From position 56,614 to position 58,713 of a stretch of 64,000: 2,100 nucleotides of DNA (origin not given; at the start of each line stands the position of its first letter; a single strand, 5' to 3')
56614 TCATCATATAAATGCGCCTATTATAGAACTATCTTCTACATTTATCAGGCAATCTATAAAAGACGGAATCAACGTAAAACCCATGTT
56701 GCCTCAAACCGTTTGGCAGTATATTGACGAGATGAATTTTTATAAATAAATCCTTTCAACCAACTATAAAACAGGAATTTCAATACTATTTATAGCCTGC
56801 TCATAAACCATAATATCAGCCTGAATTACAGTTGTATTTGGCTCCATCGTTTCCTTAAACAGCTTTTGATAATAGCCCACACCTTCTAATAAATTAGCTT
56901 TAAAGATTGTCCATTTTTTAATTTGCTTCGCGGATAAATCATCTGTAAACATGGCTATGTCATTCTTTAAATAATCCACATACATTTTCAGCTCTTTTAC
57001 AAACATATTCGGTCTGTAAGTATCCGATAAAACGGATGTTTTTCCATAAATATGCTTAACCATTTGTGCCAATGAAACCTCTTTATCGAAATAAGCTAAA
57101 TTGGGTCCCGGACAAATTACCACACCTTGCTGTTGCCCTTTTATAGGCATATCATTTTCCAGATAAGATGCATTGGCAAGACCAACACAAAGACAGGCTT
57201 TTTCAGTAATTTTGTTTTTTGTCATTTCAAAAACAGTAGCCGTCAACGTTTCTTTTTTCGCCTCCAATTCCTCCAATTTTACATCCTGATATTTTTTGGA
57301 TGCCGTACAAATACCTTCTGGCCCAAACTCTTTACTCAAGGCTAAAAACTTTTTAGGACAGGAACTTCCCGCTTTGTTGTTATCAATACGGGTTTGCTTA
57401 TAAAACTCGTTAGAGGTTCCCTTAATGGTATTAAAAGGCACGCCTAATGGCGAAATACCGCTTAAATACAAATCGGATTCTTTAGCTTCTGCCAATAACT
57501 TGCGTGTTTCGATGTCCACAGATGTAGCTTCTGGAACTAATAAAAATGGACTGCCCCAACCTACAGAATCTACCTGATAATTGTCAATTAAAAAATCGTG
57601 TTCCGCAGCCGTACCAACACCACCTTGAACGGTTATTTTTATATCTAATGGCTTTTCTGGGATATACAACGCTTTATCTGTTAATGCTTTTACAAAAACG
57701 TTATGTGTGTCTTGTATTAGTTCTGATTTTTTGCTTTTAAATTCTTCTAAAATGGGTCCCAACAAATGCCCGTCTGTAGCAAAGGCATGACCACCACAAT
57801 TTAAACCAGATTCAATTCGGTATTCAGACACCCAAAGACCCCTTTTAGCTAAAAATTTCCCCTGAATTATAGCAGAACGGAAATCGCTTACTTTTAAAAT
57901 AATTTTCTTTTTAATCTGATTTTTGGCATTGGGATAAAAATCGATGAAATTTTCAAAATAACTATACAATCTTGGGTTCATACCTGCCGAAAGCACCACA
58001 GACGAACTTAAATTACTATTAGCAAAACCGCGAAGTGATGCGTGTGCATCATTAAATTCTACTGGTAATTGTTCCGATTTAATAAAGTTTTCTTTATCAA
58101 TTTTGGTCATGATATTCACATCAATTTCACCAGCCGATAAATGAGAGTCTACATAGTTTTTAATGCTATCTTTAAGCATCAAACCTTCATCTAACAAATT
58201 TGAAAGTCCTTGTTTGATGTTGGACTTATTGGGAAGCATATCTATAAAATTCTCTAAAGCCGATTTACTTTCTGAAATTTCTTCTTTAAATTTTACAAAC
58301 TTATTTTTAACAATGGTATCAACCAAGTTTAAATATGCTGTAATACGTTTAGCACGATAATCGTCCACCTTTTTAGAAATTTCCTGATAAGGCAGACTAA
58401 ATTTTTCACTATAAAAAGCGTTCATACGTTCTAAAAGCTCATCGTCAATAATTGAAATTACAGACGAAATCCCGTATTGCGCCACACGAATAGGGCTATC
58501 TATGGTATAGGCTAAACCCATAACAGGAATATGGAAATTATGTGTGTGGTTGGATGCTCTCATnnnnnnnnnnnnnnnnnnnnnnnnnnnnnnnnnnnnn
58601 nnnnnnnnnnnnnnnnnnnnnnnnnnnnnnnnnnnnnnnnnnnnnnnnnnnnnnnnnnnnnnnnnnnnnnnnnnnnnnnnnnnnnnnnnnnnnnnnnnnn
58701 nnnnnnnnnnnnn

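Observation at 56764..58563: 599-aa conserved-looking unknown with an NMO/IMPDH-type TIM-barrel phosphate-binding motif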

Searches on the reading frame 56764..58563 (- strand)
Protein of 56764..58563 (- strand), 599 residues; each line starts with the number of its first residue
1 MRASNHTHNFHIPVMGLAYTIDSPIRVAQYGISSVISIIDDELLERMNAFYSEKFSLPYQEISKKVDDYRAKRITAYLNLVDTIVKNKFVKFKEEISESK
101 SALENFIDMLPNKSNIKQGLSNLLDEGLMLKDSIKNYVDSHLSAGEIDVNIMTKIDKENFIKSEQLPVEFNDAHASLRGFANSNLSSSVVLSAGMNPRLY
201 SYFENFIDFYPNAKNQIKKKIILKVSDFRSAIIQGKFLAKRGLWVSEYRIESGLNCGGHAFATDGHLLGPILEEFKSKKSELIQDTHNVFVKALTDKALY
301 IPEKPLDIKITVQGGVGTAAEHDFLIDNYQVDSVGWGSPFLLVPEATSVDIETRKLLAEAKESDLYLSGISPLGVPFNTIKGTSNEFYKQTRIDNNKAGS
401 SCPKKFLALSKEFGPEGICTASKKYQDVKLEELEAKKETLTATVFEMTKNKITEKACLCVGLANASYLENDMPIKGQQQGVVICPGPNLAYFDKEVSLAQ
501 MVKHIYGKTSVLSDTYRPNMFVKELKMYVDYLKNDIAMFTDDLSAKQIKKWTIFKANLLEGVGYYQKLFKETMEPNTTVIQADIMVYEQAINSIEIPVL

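Call 3: search_protein_families(library=pfam, proteins=[window:56764-58563:-], max_evalue=10)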
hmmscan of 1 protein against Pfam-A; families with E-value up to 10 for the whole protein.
window:56764-58563:- (599 aa): 3 families
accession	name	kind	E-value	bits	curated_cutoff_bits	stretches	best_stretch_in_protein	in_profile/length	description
PF07097.16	DUF1359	-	0.018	15.7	25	1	524-581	36-93/104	Protein of unknown function (DUF1359)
PF00790.25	VHS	-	0.026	14.8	29.8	1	61-117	47-102/141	VHS domain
PF13422.11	DUF4110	-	0.054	14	27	1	387-446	26-84/95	Domain of unknown function (DUF4110)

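Call 4: search_protein_families(library=ncbifam, proteins=[window:56764-58563:-], max_evalue=10)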
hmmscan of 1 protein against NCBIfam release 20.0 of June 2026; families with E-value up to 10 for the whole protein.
window:56764-58563:- (599 aa): 1 family
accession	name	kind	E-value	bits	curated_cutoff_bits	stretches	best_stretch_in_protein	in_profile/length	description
NF001645.0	PRK00420.1-2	equivalog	0.0012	18.9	162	1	255-307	29-81/106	hypothetical protein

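Call 5: search_solved_structures(query=window:56764-58563:-, max_evalue=10, show_alignments=3)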
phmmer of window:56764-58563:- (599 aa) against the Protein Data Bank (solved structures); distinct sequences matched with E-value up to 10: 0.

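Call 6: find_homologous_proteins(query=window:56764-58563:-, max_evalue=0.001)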
Query window:56764-58563:- (599 aa): 8000 proteins with E <= 0.001 among 8000 candidates; the best 120 are listed.
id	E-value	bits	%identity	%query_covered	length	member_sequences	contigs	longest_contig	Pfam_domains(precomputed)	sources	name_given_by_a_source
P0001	0.0e+0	1289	99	98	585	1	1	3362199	-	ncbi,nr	ncbi:hypothetical protein GMA17_12160 [Bizionia sp. M204]|nr:hypothetical protein GMA17_12160 [Bizio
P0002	0.0e+0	1277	95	100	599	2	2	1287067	-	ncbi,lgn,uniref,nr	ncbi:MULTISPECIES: hypothetical protein [Bizionia]|uniref:Uncharacterized protein n=1 Tax=Bizionia a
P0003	0.0e+0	1260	94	100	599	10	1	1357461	-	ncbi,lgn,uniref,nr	ncbi:hypothetical protein SAMN04487989_101509 [Bizionia echini]|uniref:Uncharacterized protein n=1 T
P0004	0.0e+0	1171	86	100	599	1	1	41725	-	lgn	-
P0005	0.0e+0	1149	84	100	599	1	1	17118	-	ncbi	-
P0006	0.0e+0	1136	83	100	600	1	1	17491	-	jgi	jgi:hypothetical protein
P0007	0.0e+0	1133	82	99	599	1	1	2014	-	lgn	-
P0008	0.0e+0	1129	85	98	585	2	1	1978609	-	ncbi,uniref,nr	ncbi:hypothetical protein ES674_03540 [Bizionia myxarmorum]|uniref:Uncharacterized protein n=2 Tax=B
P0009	0.0e+0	1127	83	100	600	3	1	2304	-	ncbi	-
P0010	0.0e+0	1123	82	100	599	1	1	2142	-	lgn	-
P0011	0.0e+0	1120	82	100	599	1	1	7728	-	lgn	-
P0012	0.0e+0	1118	82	100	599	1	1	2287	-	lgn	-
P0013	0.0e+0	1117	82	100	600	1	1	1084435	-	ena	-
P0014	0.0e+0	1117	84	98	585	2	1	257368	-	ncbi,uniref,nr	ncbi:hypothetical protein BZARG_398 [Bizionia argentinensis JUB59]|uniref:Uncharacterized protein n=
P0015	0.0e+0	1116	81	100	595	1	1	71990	-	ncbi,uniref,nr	ncbi:hypothetical protein [Gelidibacter salicanalis]|uniref:Uncharacterized protein n=1 Tax=Gelidiba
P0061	0.0e+0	1032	76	100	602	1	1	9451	-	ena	-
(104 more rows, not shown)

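Call 11: search_solved_structures(query=A1, max_evalue=10, show_alignments=3)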
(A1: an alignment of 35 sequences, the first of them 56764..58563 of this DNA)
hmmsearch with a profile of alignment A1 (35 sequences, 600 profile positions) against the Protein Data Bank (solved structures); distinct sequences matched with E-value up to 10: 0.

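Call 17: search_protein_representatives(protein=window:56764-58563:-)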
Query: 599 residues. Proteins with E-value up to 0.001 (for the whole library): 1032; up to 1e-10: 674; up to 1e-30: 191. The best 150 are listed.
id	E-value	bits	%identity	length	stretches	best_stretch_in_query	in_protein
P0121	1.7e-214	730.3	56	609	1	7-574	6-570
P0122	6.0e-202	688.9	54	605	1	6-572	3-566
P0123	3.2e-192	656.7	53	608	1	6-574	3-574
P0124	4.0e-186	636.6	52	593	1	7-574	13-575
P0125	3.7e-170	583.9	48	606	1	7-570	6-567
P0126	1.5e-157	542.3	44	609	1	5-594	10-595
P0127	1.3e-156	539.2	47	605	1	5-569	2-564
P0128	8.6e-156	536.5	48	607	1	8-571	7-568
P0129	2.4e-152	525.1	45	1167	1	5-576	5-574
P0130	4.0e-148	511.2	48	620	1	8-570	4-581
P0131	2.1e-142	492.3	45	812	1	6-568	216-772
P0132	5.5e-142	490.9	42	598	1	7-568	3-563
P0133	8.8e-139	480.3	52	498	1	139-574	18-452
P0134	5.0e-138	477.9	44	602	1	7-572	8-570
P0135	6.5e-138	477.5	52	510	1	130-572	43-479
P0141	8.4e-132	457.3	40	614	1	7-578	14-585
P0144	2.5e-128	445.8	39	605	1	5-571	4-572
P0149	8.8e-126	437.4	41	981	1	6-584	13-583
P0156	1.5e-120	420.1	38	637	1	7-591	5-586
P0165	2.1e-107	376.8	37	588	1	7-541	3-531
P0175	2.0e-95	337.2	36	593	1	4-589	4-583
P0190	1.5e-74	268.3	33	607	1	15-534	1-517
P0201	1.4e-65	238.6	36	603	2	7-439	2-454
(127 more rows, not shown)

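Call 18: search_protein_families(library=pfam, proteins=[P0129, P0131, P0149, P0175, P0190, P0201, P0156, P0165, P0144, P0126], max_evalue=0.01)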
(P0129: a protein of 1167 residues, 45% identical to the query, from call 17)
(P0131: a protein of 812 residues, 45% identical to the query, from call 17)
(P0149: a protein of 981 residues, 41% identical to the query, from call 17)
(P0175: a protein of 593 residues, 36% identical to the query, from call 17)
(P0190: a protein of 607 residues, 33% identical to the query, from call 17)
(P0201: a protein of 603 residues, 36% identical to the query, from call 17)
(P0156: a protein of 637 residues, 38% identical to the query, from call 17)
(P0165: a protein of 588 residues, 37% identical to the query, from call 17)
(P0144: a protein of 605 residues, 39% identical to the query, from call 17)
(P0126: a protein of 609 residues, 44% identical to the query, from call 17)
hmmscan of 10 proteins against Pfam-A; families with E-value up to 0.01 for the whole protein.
P0129 (1167 aa): 3 families
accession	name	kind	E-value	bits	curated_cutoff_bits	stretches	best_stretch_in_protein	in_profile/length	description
PF00258.30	Flavodoxin_1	-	4e-23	82.6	25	1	639-761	2-130/143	Flavodoxin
PF00175.26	NAD_binding_1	-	6.2e-17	62.7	22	1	1022-1129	1-107/109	Oxidoreductase NAD-binding domain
PF00667.26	FAD_binding_1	-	3.5e-15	56.6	32.3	2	802-867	5-70/222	FAD binding domain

P0131 (812 aa): 5 families
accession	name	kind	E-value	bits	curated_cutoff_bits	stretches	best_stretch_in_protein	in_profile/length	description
PF00440.29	TetR_N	-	1.9e-13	50.4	24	1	10-53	4-47/47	Bacterial regulatory proteins, tetR family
PF13022.12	HTH_Tnp_1_2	-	0.00034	21.1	27.9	1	11-68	16-70/122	Helix-turn-helix of insertion element transposase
PF17932.6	TetR_C_24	-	0.00079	20.1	26.4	1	73-185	2-113/114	Tetracyclin repressor-like, C-terminal domain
PF02796.21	HTH_7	-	0.0018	18.8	23.8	1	27-44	26-43/45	Helix-turn-helix domain of resolvase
PF16859.10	TetR_C_11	-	0.0098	16.7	32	0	113-155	47-89/113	Tetracyclin repressor-like, C-terminal domain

P0149 (981 aa): 1 family
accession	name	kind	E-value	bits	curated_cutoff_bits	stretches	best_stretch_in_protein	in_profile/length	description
PF01553.26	Acyltransferase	-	1.8e-08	34.7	23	1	681-781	3-97/132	Acyltransferase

P0175 (593 aa): 1 family
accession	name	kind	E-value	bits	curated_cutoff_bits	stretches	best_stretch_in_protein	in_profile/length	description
PF06998.16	DUF1307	-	0.0066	17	28.3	0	496-532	57-93/123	Protein of unknown function (DUF1307)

P0190 (607 aa): 0 families

P0201 (603 aa): 1 family
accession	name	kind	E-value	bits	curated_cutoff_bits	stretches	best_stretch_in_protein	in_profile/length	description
PF03060.21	NMO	-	0.00014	21.8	28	1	324-379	199-253/331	Nitronate monooxygenase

P0156 (637 aa): 0 families

P0165 (588 aa): 0 families

P0144 (605 aa): 0 families

P0126 (609 aa): 0 families

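Call 19: predict_structure(alignment_id=A1)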
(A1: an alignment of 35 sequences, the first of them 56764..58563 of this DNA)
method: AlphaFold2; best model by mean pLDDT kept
length: 599 residues; sequences in the alignment: 35
mean_pLDDT: 61.8   pTM: 0.61
mean pLDDT of the five models: 61.8, 56.7, 56.6, 56.4, 52.0
residues with pLDDT >= 90: 32; 70-90: 245; 50-70: 142; < 50: 180
segments of 3 or more residues with pLDDT < 50: 1-6, 12-35, 153-158, 253-263, 336-426, 453-492
pLDDT, mean of each block of 10 residues (from residue 1): 43 37 36 49 66 75 77 81 76 82 77 71 72 83 71 49 58 72 79 61 81 86 78 87 87 43 53 84 91 92 86 62 75 56 32 42 31 26 31 31 23 28 50 80 70 35 26 26 31 53 62 56 62 76 80 77 69 64 86 87
secondary structure, 60 per line:
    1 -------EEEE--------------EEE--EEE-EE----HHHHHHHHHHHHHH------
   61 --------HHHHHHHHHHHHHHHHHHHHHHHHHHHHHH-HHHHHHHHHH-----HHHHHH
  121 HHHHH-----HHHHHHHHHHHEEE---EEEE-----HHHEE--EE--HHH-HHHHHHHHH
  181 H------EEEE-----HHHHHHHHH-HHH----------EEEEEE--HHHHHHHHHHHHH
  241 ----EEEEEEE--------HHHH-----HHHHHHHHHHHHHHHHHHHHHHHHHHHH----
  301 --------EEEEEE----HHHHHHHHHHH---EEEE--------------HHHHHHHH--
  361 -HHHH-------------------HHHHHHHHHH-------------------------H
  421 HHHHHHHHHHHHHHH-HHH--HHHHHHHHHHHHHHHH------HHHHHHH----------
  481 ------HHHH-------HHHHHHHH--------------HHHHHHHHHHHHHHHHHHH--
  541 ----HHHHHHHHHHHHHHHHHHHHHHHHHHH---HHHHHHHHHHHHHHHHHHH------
elements in order: E8-11 E26-28 E31-33 H41-54 H69-98 H100-109 H115-125 H131-141 E142-144 E148-151 H172-181 E188-191 H197-205 E220-225 H228-240 E245-251 H260-263 H269-296 E309-314 H319-329 E333-336 H351-358 H362-365 H385-394 H420-435 H442-457 H464-470 H487-490 H498-505 H520-538 H545-571 H575-593

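Call 23: search_solved_structures(query=A2, max_evalue=10, show_alignments=4)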
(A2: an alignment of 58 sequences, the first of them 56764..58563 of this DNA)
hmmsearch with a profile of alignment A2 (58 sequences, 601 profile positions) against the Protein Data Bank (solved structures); distinct sequences matched with E-value up to 10: 15.
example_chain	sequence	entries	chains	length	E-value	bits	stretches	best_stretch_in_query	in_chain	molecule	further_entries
2lem_A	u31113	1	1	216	0.048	15.3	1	517-597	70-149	Apolipoprotein A-I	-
6clz_B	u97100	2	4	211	0.16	13.5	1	523-595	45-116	Apolipoprotein A-I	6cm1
3r2p_A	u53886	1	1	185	0.17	13.5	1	517-595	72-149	Apolipoprotein A-I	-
1av1_A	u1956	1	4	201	0.21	13.2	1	517-595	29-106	APOLIPOPROTEIN A-I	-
4v6m_A0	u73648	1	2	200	0.21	13.2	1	517-595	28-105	Apolipoprotein A-I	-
6pts_A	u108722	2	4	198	0.22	13.1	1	517-595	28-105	Apolipoprotein A-I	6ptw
2msc_A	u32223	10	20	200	0.23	13.1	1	517-595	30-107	Apolipoprotein A-I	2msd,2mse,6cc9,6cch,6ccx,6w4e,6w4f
7kjr_C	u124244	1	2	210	0.23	13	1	518-595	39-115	Apolipoprotein A-I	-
8eqs_C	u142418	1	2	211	0.24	13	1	518-595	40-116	Apolipoprotein A-I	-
3k2s_A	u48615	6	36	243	0.38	12.3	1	517-595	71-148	Apolipoprotein A-I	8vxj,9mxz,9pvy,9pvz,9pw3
2n5e_A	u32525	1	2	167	1.2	10.6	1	517-595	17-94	Apolipoprotein A-I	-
3s84_A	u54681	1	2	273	1.3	10.6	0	503-591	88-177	Apolipoprotein A-IV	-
9nze_A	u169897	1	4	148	1.3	10.5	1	507-593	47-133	De novo designed protein, EPIC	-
9nzg_A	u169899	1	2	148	1.4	10.5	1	509-593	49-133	De novo designed protein, EPIC Q51N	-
8fjg_A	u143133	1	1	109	2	10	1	43-109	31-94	H12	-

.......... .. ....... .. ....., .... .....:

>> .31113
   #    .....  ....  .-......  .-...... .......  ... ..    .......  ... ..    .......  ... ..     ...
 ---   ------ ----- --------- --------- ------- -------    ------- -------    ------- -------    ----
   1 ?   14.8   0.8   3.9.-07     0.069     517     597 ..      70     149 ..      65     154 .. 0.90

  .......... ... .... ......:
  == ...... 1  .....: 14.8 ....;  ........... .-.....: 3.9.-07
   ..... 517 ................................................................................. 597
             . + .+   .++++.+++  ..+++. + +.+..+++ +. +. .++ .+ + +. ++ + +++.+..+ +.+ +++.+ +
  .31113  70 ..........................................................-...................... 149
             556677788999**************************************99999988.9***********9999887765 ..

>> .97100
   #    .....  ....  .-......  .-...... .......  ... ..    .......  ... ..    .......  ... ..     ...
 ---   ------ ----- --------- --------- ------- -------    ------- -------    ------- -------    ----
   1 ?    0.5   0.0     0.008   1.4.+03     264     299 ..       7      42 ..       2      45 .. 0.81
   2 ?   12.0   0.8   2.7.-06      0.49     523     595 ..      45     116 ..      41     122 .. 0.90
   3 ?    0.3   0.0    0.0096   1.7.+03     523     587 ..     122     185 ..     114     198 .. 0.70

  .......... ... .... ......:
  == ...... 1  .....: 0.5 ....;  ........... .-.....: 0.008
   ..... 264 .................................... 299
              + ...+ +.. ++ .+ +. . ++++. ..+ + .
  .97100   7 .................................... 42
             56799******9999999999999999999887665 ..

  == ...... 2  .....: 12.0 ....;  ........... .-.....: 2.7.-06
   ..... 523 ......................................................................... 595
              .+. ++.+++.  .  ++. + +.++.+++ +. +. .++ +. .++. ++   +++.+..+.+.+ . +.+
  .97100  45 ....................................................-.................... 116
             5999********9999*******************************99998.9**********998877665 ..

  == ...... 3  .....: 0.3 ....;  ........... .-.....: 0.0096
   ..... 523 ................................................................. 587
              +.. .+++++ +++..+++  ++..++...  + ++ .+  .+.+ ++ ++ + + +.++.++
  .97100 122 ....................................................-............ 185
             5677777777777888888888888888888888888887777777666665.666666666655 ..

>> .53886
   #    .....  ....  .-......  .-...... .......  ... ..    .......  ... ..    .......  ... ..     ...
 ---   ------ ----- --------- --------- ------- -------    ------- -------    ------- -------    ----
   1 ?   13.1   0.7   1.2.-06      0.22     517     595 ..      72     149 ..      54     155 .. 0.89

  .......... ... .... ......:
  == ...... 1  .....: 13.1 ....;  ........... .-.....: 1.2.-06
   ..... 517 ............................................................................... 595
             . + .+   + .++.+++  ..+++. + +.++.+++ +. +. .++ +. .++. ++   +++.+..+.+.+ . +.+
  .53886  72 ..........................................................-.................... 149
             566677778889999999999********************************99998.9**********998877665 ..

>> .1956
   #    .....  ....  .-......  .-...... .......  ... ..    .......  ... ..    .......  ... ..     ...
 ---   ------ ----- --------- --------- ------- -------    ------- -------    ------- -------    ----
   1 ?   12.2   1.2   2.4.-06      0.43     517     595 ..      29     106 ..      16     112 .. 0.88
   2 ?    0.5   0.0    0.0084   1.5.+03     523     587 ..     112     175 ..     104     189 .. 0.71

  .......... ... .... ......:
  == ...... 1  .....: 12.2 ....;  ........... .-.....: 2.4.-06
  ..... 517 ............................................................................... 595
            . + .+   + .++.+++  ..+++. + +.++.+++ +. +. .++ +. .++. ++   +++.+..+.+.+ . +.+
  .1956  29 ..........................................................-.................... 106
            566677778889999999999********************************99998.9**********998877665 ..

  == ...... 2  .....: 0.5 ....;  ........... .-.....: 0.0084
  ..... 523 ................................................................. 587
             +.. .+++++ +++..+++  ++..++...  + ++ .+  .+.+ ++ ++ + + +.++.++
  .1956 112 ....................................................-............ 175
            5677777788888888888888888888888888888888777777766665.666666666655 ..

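Call 24: search_protein_families(library=pfam, alignment_id=A2, max_evalue=0.1)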
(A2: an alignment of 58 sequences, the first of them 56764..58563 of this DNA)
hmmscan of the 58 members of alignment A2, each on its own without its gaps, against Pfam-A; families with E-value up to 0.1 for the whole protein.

A. member 1, window:56764-58563:- (599 aa): 3 families
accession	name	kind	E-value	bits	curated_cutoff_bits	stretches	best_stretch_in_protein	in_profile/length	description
PF07097.16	DUF1359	-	0.018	15.7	25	1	524-581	36-93/104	Protein of unknown function (DUF1359)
PF00790.25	VHS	-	0.026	14.8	29.8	1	61-117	47-102/141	VHS domain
PF13422.11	DUF4110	-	0.054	14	27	0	387-446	26-84/95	Domain of unknown function (DUF4110)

B. families by the number of members that match (of 58 scanned): 19 families
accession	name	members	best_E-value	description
PF13422.11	DUF4110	5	0.021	Domain of unknown function (DUF4110)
PF07097.16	DUF1359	2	0.018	Protein of unknown function (DUF1359)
PF00790.25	VHS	2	0.026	VHS domain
PF18437.6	Nup54_C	2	0.029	Nup54 C-terminal interacting domain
PF03060.21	NMO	1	0.00014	Nitronate monooxygenase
PF06998.16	DUF1307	1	0.0066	Protein of unknown function (DUF1307)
PF14104.11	DUF4277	1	0.013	Domain of unknown function (DUF4277)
PF00266.25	Aminotran_5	1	0.016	Aminotransferase class-V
PF01145.31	Band_7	1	0.018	SPFH domain / Band 7 family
PF20936.3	GCIP_C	1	0.019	Grap2 and cyclin-D-interacting, C-terminal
PF13094.11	CENP-Q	1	0.027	CENP-Q, a CENPA-CAD centromere complex subunit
PF17082.10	Spc29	1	0.028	Spindle Pole Component 29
PF01442.23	Apolipoprotein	1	0.036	Apolipoprotein A1/A4/E domain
PF10461.14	Peptidase_S68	1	0.038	Peptidase S68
PF22018.1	HP1454-like_middle_dom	1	0.056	LPP20 lipofamily protein, middle domain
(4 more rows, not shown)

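Call 25: find_related_loci(query=A2, collection=genome_contigs, flank=8000)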
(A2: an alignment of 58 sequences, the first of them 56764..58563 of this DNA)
Query A2 (599 aa) in genome_contigs; peptide patterns used: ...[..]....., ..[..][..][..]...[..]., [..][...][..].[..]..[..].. (x = any residue, [..] = any of these).
600 stretches matched a pattern (row limit reached: there are more); 597 encode a relative of the query (tblastn E <= 1e-3); the best 80 are kept; 80 distinct loci.
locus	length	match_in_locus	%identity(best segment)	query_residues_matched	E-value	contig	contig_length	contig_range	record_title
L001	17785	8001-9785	81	1-599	0e+0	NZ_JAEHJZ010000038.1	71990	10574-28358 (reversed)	Gelidibacter salicanalis strain PAMC21136 21136_contig_38, whole genome shotgun sequence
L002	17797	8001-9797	76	1-599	0e+0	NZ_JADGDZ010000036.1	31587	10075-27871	MAG: Winogradskyella sp. isolate BB23 NODE_1328_length_31587_cov_4.331841, whole genome shotgun sequence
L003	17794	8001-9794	74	1-598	0e+0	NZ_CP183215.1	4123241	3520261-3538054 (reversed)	Maribacter sp. X9 chromosome, complete genome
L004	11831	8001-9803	73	1-599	0e+0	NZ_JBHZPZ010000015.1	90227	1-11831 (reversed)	Flavobacterium xylosi strain LS2P90 L20_15, whole genome shotgun sequence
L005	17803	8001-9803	72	1-599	0e+0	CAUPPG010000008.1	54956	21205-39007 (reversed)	MAG: uncultured Flavobacterium sp. isolate m12-metabat.7 genome assembly, contig: m12-c61, whole genome shotgun sequence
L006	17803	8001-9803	70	1-599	0e+0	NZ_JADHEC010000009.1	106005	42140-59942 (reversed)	Flavobacterium soyangense strain CGMCC 1.13493 NODE_9_length_106005_cov_68.367454, whole genome shotgun sequence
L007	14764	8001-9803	70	1-599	0e+0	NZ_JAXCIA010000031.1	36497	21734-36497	Flavobacterium sp. PL11 Ga0418744_31, whole genome shotgun sequence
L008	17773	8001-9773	71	8-597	0e+0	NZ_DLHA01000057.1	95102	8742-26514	MAG: Flavobacterium sp. UBA7680 UBA7680_contig_6846, whole genome shotgun sequence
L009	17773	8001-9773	70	8-599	0e+0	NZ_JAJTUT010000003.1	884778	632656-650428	Flavobacterium algicola strain MBE-1 Scaffold3, whole genome shotgun sequence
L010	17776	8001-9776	70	8-598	0e+0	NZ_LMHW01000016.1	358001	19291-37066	Flavobacterium sp. Root186 contig_8, whole genome shotgun sequence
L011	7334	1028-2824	71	1-597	0e+0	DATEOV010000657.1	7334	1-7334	MAG TPA_asm: Flavobacterium sp. isolate SMAG_U9004 k141_2368928, whole genome shotgun sequence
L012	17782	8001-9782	71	8-599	0e+0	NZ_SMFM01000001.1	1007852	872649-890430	Flavobacterium caseinilyticum strain AT-3-2 contig1, whole genome shotgun sequence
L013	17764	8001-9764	70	8-598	0e+0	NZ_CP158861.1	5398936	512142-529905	Flavobacterium anhuiense strain FLA4 chromosome, complete genome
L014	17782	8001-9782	70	8-599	0e+0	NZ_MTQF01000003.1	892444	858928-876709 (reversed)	[Flexibacter] sp. ATCC 35103 contig2, whole genome shotgun sequence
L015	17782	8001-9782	70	8-599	0e+0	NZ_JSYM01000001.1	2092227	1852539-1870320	Flavobacterium sp. AED Contig01, whole genome shotgun sequence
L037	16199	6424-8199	65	8-597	0e+0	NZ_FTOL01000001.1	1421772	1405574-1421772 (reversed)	Chryseobacterium ureilyticum strain DSM 18017, whole genome shotgun sequence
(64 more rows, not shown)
